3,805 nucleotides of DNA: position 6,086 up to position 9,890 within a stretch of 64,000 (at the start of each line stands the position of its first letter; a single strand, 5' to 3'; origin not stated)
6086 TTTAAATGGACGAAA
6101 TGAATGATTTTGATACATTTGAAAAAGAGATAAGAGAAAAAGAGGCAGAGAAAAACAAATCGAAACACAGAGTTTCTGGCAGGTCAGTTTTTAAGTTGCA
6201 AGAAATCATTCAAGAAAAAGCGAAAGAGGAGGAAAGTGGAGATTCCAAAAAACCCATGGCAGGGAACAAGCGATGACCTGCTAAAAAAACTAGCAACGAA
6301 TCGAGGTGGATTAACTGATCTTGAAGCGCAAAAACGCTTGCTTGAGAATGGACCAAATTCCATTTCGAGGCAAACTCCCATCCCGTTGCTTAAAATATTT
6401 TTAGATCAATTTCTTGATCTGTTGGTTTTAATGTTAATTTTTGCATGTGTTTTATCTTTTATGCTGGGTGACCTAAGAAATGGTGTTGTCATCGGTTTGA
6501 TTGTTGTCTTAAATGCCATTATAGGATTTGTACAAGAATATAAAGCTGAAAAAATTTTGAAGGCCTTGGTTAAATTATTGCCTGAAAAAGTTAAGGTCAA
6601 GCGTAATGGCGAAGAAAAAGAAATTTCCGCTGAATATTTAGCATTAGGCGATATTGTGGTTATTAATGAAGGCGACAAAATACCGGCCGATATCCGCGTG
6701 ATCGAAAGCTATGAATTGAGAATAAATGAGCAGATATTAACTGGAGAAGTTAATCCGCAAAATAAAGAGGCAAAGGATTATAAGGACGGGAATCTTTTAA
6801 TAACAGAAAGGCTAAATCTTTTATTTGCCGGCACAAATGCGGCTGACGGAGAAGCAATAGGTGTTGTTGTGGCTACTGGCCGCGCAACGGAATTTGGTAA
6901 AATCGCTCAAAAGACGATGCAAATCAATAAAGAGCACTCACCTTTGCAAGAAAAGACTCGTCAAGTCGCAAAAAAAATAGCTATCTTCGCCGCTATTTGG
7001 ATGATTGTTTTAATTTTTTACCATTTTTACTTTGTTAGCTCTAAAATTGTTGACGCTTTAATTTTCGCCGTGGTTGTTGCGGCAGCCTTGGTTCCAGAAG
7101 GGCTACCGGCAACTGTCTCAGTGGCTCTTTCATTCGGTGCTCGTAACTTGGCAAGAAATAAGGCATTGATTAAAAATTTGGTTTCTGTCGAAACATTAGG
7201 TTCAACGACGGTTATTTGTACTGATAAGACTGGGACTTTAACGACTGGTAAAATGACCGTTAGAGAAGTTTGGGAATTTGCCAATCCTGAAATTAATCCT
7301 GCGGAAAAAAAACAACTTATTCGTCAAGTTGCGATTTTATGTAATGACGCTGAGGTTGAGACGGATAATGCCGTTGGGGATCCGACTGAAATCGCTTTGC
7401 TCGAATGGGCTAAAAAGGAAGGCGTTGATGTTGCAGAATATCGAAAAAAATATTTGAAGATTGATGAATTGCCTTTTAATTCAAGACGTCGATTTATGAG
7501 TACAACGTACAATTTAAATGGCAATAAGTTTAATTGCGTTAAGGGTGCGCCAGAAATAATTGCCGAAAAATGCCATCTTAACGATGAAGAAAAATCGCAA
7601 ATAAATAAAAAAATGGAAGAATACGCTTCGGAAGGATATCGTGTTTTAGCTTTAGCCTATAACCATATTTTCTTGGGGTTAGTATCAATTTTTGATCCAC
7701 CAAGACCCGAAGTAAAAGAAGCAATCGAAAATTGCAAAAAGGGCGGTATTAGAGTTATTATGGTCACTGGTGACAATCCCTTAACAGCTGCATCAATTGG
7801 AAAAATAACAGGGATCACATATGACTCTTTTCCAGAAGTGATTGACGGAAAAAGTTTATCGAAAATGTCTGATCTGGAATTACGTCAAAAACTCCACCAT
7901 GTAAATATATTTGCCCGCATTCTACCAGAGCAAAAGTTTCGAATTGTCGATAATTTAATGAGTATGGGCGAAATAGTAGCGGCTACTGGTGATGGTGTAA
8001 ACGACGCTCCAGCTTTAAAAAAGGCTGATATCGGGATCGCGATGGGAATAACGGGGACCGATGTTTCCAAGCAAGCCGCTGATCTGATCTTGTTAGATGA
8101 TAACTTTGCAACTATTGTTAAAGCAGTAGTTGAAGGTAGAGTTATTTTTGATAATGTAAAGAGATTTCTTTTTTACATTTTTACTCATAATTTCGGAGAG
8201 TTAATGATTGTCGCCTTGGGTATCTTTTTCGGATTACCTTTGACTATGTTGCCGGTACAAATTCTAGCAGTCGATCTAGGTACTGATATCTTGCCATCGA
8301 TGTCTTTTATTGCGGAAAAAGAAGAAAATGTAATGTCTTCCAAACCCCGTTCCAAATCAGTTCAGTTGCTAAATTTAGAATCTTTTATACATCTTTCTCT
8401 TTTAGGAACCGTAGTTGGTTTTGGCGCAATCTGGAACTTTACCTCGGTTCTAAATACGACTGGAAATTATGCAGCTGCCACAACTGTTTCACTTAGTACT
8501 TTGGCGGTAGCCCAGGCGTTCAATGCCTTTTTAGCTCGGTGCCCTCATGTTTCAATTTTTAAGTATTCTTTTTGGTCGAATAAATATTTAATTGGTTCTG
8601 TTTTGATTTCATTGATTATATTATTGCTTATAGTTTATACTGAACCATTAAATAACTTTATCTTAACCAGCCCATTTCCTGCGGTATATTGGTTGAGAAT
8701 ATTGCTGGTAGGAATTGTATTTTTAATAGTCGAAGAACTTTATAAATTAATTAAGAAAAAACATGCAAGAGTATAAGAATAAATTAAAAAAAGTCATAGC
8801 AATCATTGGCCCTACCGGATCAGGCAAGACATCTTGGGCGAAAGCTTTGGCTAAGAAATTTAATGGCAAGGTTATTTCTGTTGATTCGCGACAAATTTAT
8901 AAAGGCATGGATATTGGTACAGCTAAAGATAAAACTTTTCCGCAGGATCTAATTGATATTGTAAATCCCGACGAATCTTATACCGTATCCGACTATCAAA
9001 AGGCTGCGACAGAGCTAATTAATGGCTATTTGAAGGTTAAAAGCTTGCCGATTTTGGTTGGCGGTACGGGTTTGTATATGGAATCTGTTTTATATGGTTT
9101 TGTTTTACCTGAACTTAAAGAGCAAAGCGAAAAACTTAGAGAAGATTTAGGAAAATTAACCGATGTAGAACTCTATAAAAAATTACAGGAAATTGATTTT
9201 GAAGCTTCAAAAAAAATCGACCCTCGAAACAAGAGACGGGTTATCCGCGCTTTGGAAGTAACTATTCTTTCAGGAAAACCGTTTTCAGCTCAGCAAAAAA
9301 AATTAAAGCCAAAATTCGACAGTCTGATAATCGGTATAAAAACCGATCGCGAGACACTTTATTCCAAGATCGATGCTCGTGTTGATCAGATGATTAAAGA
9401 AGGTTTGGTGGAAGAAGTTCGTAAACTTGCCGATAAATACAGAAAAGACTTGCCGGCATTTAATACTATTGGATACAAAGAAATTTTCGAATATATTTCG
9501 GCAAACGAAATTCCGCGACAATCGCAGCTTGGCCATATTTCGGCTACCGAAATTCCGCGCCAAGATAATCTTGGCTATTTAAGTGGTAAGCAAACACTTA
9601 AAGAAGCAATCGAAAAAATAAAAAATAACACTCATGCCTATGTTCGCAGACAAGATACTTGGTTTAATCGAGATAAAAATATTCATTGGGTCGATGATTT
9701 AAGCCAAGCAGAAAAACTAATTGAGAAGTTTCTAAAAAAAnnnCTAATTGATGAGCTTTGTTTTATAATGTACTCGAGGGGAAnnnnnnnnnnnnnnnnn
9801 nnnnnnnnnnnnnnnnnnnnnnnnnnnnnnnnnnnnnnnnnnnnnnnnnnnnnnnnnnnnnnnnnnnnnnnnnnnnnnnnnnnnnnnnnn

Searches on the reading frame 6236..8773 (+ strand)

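Call 8: search_protein_families(library=pfam, proteins=[window:6236-8773:+], max_evalue=0.001)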
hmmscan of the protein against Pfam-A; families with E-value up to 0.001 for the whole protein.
window:6236-8773:+ (846 aa): 7 families
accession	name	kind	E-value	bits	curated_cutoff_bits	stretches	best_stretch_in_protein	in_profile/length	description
PF00122.25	E1-E2_ATPase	-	1.4e-46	158.8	28.1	1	113-308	1-181/181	E1-E2 ATPase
PF00689.26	Cation_ATPase_C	-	2.7e-36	125.4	27.3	1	668-839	1-175/175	Cation transporting ATPase, C-terminus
PF00702.32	Hydrolase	-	7.1e-22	79.2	26.4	1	326-598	3-191/191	haloacid dehalogenase-like hydrolase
PF13246.12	Cation_ATPase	-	4e-20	72.1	21.7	1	367-446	1-88/91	Cation transport ATPase (P-type)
PF00690.31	Cation_ATPase_N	-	2.5e-16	59.5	20.4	1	8-74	2-69/69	Cation transporter/ATPase, N-terminus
PF08282.18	Hydrolase_3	-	5.5e-05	23.5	20.9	0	579-630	204-254/255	haloacid dehalogenase-like hydrolase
PF12710.13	HAD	-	0.00053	20.9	27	0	487-595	82-189/189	haloacid dehalogenase-like hydrolase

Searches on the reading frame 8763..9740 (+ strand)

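Call 8: search_protein_families(library=pfam, proteins=[window:8763-9740:+], max_evalue=0.001)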
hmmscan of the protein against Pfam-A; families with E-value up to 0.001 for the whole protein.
window:8763-9740:+ (326 aa): 11 families
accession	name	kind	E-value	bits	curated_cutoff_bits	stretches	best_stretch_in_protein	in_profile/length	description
PF01715.23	IPPT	-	3.1e-73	246.9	23.6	1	44-304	1-243/243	IPP transferase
PF01745.22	IPT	-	8.6e-08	32.3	20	1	10-54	2-46/233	Isopentenyl transferase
PF13671.12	AAA_33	-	9.6e-06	26.4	27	1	11-58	1-46/143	AAA domain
PF13238.12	AAA_18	-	1.8e-05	25.7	29.4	0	12-62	1-49/128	AAA domain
PF00004.35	AAA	-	6.6e-05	23.8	21.2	1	14-46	3-35/131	ATPase family associated with various cellular activities (AAA)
PF00005.33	ABC_tran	-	0.00019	22.5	25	1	9-47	11-51/137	ABC transporter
PF13521.12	AAA_28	-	0.00024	21.8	27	1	12-80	2-70/164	AAA domain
PF20720.3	nSTAND3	-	0.00045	20.4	27.2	0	9-36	17-44/155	Novel STAND NTPase 3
PF13401.12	AAA_22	-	0.00055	20.7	27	0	9-41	5-33/130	AAA domain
PF02224.24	Cytidylate_kin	-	0.00062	20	26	0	12-57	1-44/211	Cytidylate kinase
PF13175.12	AAA_15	-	0.00066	19.8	32.1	1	7-314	20-266/374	AAA ATPase domain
